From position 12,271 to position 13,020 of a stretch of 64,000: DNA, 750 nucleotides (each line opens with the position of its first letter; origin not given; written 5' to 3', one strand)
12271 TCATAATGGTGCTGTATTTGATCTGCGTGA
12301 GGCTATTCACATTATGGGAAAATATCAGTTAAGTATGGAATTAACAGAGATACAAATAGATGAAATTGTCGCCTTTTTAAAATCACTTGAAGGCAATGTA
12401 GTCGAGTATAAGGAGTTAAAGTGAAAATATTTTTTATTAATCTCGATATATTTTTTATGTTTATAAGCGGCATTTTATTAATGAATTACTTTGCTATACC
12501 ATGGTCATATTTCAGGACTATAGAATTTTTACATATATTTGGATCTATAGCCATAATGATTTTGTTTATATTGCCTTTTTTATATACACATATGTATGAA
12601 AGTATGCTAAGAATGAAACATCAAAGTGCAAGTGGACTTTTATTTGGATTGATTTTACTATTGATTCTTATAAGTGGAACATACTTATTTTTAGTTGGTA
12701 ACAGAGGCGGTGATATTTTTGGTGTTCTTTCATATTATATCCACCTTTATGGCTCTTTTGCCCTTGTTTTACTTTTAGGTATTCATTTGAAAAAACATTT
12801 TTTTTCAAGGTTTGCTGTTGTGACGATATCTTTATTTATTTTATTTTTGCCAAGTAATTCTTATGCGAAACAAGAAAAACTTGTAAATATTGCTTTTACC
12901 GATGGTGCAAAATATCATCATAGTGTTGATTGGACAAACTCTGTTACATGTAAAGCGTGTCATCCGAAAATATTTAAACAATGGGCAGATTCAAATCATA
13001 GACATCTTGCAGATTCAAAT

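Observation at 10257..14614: Candidate undescribed periplasmic redox system: sirC / 125 aa / 3-heme peroxidase / (4TM + pentaheme) / thioredoxin-like operon under the FNR-type box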

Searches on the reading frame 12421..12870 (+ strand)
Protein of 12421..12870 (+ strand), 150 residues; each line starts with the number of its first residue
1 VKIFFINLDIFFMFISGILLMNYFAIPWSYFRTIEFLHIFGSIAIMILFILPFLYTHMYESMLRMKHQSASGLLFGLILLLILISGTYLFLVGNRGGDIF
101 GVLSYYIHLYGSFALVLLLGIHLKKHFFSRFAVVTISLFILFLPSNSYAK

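Call 44: search_protein_families(library=pfam, proteins=[window:12421-12867:+], max_evalue=10)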
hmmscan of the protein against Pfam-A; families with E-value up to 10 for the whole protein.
seq(149 aa): 1 family
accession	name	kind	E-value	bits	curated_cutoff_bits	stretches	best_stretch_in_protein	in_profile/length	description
PF23489.1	V-ATPase_su_f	-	0.18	12.4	27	1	38-72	14-48/78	V-type proton ATPase subunit f-like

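Call 61: search_protein_representatives(protein=window:12421-12870:+)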
Query: 150 residues. Proteins with E-value up to 0.001 (for the whole library): 46; up to 1e-10: 18; up to 1e-30: 0. The best 46 are listed.
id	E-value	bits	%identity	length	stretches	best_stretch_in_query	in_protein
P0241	1.7e-27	112.8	48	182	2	1-124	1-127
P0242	3.2e-26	108.7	45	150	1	1-126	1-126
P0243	9.1e-26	107.2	50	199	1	10-126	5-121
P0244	3.6e-23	98.8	40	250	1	1-149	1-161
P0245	2.0e-22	96.3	47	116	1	1-110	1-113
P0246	2.3e-22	96.2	44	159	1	1-129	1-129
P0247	6.9e-22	94.6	40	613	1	1-149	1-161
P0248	2.5e-20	89.5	40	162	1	2-148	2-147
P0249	1.5e-18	83.8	41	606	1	2-142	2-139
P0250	2.4e-17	79.9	38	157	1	10-124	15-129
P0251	4.8e-15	72.4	33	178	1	8-132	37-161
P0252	9.6e-14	68.2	36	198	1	8-124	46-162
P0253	1.0e-13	68.1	39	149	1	2-123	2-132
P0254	9.1e-13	65.0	33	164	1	4-125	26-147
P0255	1.5e-12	64.4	38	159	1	5-125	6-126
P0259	1.1e-10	58.3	32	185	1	9-127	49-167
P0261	1.2e-09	54.9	31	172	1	10-129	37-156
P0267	1.1e-07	48.5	29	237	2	56-138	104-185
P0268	1.8e-07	47.8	32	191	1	9-123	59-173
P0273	1.0e-06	45.4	29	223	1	8-147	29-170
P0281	1.1e-05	42.0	26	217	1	6-146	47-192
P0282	1.1e-05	42.0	30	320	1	8-129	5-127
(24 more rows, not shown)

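Call 62: search_protein_families(library=pfam, proteins=[P0251, P0252, P0254, P0259, P0261, P0267, P0268, P0273, P0281, P0282], max_evalue=1)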
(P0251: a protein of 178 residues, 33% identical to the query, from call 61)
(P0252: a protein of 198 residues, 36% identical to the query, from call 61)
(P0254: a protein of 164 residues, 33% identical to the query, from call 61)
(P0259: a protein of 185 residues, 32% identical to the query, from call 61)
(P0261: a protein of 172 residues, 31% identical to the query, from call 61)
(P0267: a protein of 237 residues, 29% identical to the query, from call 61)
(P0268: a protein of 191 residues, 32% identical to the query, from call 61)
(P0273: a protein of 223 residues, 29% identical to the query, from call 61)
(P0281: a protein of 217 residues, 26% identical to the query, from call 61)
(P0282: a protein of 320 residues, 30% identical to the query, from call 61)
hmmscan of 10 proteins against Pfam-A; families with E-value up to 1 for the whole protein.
P0251 (178 aa): 4 families
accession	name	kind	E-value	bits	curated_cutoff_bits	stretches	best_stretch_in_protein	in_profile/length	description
PF00003.28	7tm_3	-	0.044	13.9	33.5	1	56-164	4-107/251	7 transmembrane sweet-taste receptor of 3 GCPR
PF04247.17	SirB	-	0.061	13.9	30.9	1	72-149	9-87/120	Invasion gene expression up-regulator, SirB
PF06305.16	LapA_dom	-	0.33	11.3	28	1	62-91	21-50/64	Lipopolysaccharide assembly protein A domain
PF14358.11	DUF4405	-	0.56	11.2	26.7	1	109-151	10-61/66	Domain of unknown function (DUF4405)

P0252 (198 aa): 5 families
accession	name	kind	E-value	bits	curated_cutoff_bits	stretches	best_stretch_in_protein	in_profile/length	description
PF01292.26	Ni_hydr_CYTB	-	0.0065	16.7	30.1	1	119-195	18-98/179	Prokaryotic cytochrome b561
PF14358.11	DUF4405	-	0.011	16.7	26.7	1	117-163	9-64/66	Domain of unknown function (DUF4405)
PF20087.4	DUF6479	-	0.03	15.2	25.4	1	77-108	24-55/120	Family of unknown function (DUF6479)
PF21314.2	TM_ErbB1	-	0.25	11.6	27.1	1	74-104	2-32/36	Epidermal growth factor receptor transmembrane-juxtamembrane segment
PF06305.16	LapA_dom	-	0.37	11.2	28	1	73-103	23-53/64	Lipopolysaccharide assembly protein A domain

P0254 (164 aa): 2 families
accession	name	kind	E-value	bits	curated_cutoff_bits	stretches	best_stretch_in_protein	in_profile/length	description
PF01292.26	Ni_hydr_CYTB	-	0.013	15.7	30.1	1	96-146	105-160/179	Prokaryotic cytochrome b561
PF14358.11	DUF4405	-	0.042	14.8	26.7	1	101-146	9-63/66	Domain of unknown function (DUF4405)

P0259 (185 aa): 0 families

P0261 (172 aa): 0 families

P0267 (237 aa): 1 family
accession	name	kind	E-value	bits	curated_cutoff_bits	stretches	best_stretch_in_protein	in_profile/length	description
PF04238.17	DUF420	-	0.03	15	30.5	1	53-95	73-101/130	Protein of unknown function (DUF420)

P0268 (191 aa): 2 families
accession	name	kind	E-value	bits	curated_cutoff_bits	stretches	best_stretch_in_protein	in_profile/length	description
PF23417.1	STING_TM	-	0.013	16.3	28.1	1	42-101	35-89/109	STING transmembrane domain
PF14358.11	DUF4405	-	0.38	11.7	26.7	1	128-174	8-63/66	Domain of unknown function (DUF4405)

P0273 (223 aa): 3 families
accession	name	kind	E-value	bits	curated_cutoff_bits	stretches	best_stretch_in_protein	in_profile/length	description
PF03929.21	PepSY_TM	-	0.023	15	28.8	1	29-72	143-194/295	PepSY-associated TM region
PF03600.22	CitMHS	-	0.32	10.5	31.9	1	41-170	180-317/336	Citrate transporter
PF00335.26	Tetraspanin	-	0.99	9.5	32.1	0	60-176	10-103/225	Tetraspanin family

P0281 (217 aa): 3 families
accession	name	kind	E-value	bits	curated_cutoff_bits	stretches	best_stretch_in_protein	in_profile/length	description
PF00892.27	EamA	-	0.16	12.7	28.2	1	78-186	37-134/135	EamA-like transporter family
PF04039.18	MnhB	-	0.17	12.5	22.5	1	92-153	44-110/127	Domain related to MnhB subunit of Na+/H+ antiporter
PF09843.14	DUF2070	-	0.49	9.1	30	1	39-189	8-147/561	Predicted membrane protein (DUF2070)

P0282 (320 aa): 12 families
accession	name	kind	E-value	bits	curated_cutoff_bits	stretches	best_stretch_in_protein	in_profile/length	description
PF14522.11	Cytochrome_C7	-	0.00079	19.6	24.8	1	292-311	12-31/67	Cytochrome c7 and related cytochrome c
PF03150.19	CCP_MauG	-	0.00096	20.2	25.6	1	161-195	7-36/149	Di-haem cytochrome c peroxidase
PF13435.11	Cytochrome_C554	-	0.0038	18.6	20.8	1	295-312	1-18/84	Cytochrome c554 and c-prime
PF13800.11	Sigma_reg_N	-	0.03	15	26.3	0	109-156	20-68/91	Sigma factor regulator N-terminal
PF22113.1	Mtrc-MtrF_II-IV_dom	-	0.033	14.2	30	0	173-192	111-166/176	Outer membrane cytochrome MtrC/MtrF-like, domains II/IV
PF09699.15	Paired_CXXCH_1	-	0.045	13.9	20.6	0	182-191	6-15/41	Doubled CXXCH motif (Paired_CXXCH_1)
PF13442.11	Cytochrome_CBB3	-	0.05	14.4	27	0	182-197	11-25/68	Cytochrome C oxidase, cbb3-type, subunit III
PF09086.16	DUF1924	-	0.051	14.4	22.5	1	157-208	7-52/96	Domain of unknown function (DUF1924)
PF19314.4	DUF5917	-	0.12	13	27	1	105-145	25-67/94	Family of unknown function (DUF5917)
PF01292.26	Ni_hydr_CYTB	-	0.14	12.3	30.1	0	2-122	12-158/179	Prokaryotic cytochrome b561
PF19529.4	DUF6057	-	0.23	10.7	29.8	1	25-129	146-255/569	Family of unknown function (DUF6057)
PF21342.2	SoxA-TsdA_cyt-c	-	0.25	11.8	27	0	178-191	10-23/88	SoxA/TsdA, cytochrome c domain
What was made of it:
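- On Prokaryotic cytochrome b561 / DUF4405 di-haem membrane domains: Pfam gives only sub-threshold hits, at E 0.006-0.5 (calls 44, 62).
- Tried and rejected: Pfam scans of the membrane domain alone, and of ten distant family members, gave only sub-threshold hits (calls 44, 62).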

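Call 75: search_solved_structures(query=A4, max_evalue=10, show_alignments=2)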
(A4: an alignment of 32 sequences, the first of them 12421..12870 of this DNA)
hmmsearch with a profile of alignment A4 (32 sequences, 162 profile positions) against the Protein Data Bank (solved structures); distinct sequences matched with E-value up to 10: 2.
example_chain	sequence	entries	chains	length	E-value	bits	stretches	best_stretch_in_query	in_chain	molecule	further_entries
6rwy_f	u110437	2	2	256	0.021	17.7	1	16-75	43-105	Surface presentation of antigens protein SpaR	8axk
6r6b_F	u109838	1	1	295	0.028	17.3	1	16-75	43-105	Surface presentation of antigens protein SpaR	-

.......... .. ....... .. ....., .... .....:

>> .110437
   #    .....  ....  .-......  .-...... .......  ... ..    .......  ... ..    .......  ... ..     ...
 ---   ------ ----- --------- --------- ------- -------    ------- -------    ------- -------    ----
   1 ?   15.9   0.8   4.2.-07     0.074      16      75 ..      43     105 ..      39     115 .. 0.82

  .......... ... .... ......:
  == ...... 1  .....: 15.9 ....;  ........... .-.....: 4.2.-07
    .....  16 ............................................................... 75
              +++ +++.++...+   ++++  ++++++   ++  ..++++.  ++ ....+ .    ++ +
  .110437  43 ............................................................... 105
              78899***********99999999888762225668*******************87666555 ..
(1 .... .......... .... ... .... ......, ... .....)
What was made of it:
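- On Prokaryotic cytochrome b561 / DUF4405 di-haem membrane domains: There is no PDB sequence match (call 75).
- Closest known: Geobacter inner-membrane quinol:cytochrome oxidoreductases such as CbcL. Different: The membrane domain here shows no detectable homology to HydC/FdnI-type cytochrome b (calls 44, 75).
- Tried and rejected: A profile search of the membrane domain against PDB sequences gave only spurious TM matches (call 75).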

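Call 77: find_encoding_contigs(protein=P0254, flank=6000, max_places=3)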
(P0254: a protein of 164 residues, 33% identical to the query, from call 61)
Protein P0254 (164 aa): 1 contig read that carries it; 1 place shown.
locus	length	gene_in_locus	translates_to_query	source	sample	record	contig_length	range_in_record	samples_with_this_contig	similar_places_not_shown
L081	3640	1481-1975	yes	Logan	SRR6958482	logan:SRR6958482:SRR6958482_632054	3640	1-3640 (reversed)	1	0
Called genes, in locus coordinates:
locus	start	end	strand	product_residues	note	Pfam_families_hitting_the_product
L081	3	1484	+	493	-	?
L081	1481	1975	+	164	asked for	-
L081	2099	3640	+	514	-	?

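Call 78: find_encoding_contigs(protein=P0259, flank=6000, max_places=2)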
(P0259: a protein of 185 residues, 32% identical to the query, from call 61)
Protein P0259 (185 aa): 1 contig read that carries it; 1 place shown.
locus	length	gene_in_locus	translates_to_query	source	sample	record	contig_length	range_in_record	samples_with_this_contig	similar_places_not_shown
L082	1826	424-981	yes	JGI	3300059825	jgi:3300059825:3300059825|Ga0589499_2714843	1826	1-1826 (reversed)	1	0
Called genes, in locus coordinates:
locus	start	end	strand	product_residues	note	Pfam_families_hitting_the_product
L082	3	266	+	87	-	?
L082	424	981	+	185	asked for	-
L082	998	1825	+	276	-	?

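Call 79: find_encoding_contigs(protein=P0268, flank=6000, max_places=2)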
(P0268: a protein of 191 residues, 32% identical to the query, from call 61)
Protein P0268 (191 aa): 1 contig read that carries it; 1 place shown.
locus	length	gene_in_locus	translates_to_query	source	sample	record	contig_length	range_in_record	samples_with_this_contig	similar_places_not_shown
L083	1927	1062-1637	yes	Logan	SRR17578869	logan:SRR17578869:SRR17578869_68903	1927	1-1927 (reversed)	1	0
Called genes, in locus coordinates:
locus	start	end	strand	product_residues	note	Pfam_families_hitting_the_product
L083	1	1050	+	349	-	?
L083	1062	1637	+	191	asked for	-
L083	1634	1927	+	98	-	?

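Call 80: find_encoding_contigs(protein=P0251, flank=6000, max_places=2)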
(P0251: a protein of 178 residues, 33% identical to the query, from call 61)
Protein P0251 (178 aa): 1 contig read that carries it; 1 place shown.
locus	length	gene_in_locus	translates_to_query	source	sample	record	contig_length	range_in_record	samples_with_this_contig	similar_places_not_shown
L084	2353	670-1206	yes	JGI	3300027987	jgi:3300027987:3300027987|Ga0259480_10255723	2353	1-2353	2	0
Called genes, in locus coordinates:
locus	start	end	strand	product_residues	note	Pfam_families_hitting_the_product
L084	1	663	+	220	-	?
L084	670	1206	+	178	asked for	-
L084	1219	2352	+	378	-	?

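Call 81: search_protein_families(library=pfam, proteins=[L081:3-1484:+, L081:2099-3640:+, L082:998-1825:+, L083:1-1050:+, L083:1634-1927:+, L084:1-663:+, L084:1219-2352:+], max_evalue=0.01)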
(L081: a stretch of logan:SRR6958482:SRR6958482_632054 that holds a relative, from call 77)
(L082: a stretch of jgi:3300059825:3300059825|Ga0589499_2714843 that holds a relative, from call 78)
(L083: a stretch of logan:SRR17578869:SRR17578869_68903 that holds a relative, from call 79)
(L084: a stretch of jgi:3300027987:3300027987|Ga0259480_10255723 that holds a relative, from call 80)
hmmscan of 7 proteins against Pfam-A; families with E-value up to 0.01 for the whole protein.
L081:3-1484:+ (493 aa): 0 families

L081:2099-3640:+ (514 aa): 3 families
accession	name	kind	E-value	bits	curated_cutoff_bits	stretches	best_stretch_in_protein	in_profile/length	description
PF02239.22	Cytochrom_D1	-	0.00012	21.2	25.5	1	7-119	40-159/368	Cytochrome D1 heme domain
PF21783.3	YNCE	-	0.00023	21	27.1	0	11-93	250-332/339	YNCE-like beta-propeller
PF10282.15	Lactonase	-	0.0037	17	21.7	0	258-294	142-178/344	Lactonase, 7-bladed beta-propeller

L082:998-1825:+ (276 aa): 6 families
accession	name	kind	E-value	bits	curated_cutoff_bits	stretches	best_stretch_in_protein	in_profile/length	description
PF02239.22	Cytochrom_D1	-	1e-07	31.3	25.5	1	29-168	40-189/368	Cytochrome D1 heme domain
PF08450.18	SGL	-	2.2e-05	24.7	26.3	0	72-149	139-223/246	SMP-30/Gluconolactonase/LRE-like region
PF21783.3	YNCE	-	5.8e-05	23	27.1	1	6-131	10-134/339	YNCE-like beta-propeller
PF25174.1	Beta-prop_THOC3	-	0.00027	20.5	305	1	26-182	4-162/272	THOC3 beta-propeller domain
PF10282.15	Lactonase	-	0.0006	19.6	21.7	0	20-60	81-121/344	Lactonase, 7-bladed beta-propeller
PF12894.13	ANAPC4_WD40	-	0.001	19.7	22.9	0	65-110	37-81/91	Anaphase-promoting complex subunit 4 WD40 domain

L083:1-1050:+ (349 aa): 0 families

L083:1634-1927:+ (98 aa): 0 families

L084:1-663:+ (220 aa): 0 families

L084:1219-2352:+ (378 aa): 3 families
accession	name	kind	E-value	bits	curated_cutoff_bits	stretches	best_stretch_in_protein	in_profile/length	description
PF02239.22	Cytochrom_D1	-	1e-06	28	25.5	1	60-209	41-201/368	Cytochrome D1 heme domain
PF24684.1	Vgb_lyase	-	0.00097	18.5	50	1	60-198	18-157/290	Virginiamycin B lyase family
PF25174.1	Beta-prop_THOC3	-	0.0047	16.4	305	0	60-160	52-151/272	THOC3 beta-propeller domain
